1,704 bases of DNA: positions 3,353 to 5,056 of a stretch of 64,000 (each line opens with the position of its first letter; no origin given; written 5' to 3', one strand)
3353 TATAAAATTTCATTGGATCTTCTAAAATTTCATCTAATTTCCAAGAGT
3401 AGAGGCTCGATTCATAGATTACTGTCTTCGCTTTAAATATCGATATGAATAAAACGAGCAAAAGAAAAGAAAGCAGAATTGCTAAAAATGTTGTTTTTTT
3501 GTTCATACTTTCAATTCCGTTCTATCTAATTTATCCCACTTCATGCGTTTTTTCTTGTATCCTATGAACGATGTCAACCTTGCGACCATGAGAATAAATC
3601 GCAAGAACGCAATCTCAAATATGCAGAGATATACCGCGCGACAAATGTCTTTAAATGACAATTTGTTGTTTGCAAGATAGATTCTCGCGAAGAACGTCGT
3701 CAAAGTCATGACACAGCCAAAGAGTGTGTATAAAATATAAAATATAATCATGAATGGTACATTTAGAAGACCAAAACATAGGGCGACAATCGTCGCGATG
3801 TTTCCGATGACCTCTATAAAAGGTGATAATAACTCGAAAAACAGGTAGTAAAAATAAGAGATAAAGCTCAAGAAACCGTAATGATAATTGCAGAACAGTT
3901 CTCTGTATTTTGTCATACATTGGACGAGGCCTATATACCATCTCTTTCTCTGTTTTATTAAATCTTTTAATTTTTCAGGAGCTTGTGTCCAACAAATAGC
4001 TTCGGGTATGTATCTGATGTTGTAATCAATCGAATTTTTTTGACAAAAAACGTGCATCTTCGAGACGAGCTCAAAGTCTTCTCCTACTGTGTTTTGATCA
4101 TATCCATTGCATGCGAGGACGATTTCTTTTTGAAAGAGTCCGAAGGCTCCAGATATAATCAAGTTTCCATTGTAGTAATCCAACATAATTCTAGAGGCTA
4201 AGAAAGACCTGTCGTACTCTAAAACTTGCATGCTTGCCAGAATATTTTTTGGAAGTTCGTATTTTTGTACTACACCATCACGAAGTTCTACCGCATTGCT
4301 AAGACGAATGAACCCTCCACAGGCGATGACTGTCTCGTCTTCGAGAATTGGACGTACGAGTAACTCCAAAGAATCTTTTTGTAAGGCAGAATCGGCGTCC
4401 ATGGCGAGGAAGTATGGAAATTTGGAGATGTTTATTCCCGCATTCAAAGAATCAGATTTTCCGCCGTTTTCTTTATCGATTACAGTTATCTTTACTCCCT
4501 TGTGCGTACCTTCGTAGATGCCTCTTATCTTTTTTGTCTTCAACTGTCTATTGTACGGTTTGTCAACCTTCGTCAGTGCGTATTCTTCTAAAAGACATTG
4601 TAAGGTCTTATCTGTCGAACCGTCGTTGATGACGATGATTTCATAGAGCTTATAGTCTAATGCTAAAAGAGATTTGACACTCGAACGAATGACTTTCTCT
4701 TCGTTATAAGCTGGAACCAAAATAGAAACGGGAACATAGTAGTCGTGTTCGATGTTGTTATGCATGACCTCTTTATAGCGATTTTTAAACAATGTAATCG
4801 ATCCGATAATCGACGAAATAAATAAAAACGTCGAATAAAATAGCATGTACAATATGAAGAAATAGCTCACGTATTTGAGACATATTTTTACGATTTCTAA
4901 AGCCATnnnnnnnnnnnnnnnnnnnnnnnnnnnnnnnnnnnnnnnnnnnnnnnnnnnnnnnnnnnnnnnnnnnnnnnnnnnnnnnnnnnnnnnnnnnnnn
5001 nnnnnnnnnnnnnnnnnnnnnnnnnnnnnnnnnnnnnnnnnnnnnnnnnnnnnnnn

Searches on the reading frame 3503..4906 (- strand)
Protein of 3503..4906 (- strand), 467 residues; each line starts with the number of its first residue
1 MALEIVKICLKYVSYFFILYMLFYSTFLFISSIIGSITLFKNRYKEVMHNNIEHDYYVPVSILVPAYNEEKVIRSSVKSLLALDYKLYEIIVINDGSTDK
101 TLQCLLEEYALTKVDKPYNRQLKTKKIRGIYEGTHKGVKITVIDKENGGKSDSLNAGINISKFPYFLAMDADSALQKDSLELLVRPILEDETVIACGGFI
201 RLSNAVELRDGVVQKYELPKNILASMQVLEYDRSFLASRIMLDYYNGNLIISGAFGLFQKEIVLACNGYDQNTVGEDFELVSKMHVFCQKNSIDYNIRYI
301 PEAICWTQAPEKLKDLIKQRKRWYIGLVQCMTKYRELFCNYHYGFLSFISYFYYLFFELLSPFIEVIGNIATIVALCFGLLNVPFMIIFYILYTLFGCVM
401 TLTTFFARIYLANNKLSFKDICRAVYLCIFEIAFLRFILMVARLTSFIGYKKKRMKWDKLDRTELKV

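Call 13: search_protein_families(library=pfam, proteins=[window:3503-4906:-], max_evalue=0.001)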
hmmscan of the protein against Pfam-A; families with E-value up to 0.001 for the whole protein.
window:3503-4906:- (467 aa): 4 families
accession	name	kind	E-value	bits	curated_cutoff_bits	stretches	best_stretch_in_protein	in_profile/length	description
PF00535.33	Glycos_transf_2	-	3.6e-26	92.5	23.3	1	61-202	1-118/168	Glycosyl transferase family 2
PF13641.12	Glyco_tranf_2_3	-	3.8e-24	86.4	27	2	134-326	54-230/230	Glycosyltransferase like family 2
PF13632.12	Glyco_trans_2_3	-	5.5e-16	59.4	27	1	166-382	2-182/198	Glycosyl transferase family group 2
PF03142.21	Chitin_synth_2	-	5.4e-11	42.3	27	2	290-404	337-446/527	Chitin synthase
